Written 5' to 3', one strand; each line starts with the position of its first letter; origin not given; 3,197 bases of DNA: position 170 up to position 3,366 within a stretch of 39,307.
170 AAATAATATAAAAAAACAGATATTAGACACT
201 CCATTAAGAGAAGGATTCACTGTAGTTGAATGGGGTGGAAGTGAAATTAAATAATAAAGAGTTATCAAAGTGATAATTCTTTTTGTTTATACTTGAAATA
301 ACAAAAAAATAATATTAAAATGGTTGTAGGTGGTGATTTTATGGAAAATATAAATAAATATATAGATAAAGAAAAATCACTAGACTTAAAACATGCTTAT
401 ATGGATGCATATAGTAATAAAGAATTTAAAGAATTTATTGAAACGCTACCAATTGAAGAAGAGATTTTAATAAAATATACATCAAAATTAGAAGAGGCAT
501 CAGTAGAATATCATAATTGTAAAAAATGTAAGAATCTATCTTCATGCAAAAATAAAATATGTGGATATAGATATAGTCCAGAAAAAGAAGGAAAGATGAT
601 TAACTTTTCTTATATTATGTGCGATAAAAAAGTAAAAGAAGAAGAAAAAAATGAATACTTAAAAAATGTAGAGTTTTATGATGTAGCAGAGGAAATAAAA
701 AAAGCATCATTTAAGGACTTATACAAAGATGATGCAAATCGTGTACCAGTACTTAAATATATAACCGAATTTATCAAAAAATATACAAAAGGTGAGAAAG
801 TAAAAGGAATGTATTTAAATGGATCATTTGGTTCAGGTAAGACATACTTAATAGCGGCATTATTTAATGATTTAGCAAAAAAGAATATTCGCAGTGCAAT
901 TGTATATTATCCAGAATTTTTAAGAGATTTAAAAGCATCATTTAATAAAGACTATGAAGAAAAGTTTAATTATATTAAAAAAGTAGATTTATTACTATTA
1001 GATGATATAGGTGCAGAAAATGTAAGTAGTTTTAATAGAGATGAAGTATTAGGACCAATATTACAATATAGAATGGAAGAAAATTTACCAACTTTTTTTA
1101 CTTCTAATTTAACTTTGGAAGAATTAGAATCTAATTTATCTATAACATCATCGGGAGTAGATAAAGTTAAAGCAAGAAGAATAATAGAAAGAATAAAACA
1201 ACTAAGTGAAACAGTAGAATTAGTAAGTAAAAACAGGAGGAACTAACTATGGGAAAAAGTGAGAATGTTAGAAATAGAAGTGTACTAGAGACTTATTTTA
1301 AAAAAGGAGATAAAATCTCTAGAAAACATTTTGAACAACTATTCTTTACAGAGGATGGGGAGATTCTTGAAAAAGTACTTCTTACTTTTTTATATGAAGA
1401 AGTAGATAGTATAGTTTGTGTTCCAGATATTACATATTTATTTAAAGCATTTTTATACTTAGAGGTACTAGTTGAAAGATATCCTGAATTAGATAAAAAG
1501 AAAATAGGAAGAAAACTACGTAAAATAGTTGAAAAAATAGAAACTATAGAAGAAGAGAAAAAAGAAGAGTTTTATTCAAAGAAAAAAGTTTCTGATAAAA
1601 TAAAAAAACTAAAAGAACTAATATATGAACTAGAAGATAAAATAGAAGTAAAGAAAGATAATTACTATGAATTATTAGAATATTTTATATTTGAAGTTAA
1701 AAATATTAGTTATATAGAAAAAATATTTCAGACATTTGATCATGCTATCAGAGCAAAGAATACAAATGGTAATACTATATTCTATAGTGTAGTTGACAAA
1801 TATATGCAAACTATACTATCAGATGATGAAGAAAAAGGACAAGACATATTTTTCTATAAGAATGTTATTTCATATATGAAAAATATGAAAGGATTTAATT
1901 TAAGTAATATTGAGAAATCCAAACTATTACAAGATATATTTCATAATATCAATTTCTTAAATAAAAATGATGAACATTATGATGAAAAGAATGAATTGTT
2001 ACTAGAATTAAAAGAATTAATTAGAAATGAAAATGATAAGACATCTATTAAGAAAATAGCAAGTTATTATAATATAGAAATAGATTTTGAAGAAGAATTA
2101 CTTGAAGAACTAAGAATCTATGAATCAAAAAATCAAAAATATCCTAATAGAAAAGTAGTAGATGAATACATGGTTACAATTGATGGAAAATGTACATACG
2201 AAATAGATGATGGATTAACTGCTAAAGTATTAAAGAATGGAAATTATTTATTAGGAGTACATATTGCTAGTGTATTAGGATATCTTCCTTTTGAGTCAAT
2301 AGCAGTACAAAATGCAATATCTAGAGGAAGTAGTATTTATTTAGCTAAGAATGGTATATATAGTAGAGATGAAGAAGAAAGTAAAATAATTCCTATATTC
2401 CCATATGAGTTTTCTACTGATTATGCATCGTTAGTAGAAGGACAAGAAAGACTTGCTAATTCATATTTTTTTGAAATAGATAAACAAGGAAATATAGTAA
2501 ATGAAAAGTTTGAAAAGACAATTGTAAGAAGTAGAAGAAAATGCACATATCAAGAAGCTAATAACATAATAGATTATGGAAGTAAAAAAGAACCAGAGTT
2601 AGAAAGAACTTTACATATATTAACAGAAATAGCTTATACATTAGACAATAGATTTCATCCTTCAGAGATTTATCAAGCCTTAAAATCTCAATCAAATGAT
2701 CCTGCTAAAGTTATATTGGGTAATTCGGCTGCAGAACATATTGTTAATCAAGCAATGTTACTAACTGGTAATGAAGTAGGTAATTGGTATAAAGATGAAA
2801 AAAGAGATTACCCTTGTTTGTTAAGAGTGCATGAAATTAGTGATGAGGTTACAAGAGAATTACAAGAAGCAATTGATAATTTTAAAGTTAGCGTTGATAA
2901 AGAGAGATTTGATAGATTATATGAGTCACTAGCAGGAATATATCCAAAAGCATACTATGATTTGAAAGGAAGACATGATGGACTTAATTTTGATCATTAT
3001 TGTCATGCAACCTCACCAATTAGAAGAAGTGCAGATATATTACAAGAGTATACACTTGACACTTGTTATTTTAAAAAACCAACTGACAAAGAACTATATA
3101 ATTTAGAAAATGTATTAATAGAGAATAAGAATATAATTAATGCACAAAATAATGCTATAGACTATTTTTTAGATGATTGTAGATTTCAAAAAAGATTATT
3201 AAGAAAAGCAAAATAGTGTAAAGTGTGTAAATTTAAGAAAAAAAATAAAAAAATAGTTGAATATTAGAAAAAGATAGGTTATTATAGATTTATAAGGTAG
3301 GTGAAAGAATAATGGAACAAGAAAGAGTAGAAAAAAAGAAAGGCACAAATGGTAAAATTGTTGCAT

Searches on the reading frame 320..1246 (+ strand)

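Call 33: search_protein_families(library=pfam, proteins=[window:320-1246:+], max_evalue=0.00001)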
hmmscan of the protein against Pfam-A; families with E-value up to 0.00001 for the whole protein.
window:320-1246:+ (308 aa): 3 families
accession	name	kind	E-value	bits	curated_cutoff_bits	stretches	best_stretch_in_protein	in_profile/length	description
PF01695.23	IstB_IS21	-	1.1e-07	32.1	24.1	1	162-301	93-225/238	IstB-like ATP binding protein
PF00308.24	Bac_DnaA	-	1.4e-06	29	23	1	157-233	30-109/162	Bacterial DnaA ATPAse domain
PF03969.22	AFG1_ATPase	-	1.8e-06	27.7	27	1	123-190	21-90/361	AFG1-like ATPase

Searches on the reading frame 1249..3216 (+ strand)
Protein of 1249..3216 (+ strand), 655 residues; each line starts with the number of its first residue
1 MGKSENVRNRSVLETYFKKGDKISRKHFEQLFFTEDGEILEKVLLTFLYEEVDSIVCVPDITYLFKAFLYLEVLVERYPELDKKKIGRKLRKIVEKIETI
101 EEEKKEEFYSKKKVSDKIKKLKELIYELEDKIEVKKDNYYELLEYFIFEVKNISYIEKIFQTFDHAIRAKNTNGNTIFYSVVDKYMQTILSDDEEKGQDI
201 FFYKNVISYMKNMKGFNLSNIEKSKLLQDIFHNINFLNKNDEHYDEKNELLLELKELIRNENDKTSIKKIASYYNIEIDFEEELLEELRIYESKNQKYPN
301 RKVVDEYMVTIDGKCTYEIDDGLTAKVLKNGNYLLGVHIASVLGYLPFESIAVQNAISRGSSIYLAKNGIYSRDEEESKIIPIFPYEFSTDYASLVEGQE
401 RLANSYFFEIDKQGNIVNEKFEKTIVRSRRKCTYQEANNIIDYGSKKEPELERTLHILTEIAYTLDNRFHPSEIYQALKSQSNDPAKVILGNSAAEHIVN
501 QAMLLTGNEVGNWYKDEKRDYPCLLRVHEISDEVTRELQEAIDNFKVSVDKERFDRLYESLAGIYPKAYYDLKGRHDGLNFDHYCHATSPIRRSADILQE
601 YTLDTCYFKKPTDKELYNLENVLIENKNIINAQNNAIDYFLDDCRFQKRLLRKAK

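Call 33: search_protein_families(library=pfam, proteins=[window:1249-3216:+], max_evalue=0.00001)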
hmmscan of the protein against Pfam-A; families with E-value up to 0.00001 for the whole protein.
window:1249-3216:+ (655 aa): 1 family
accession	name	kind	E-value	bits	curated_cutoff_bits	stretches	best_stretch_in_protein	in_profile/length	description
PF00773.25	RNB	-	2.5e-48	165.4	29.3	1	305-605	6-322/326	RNB domain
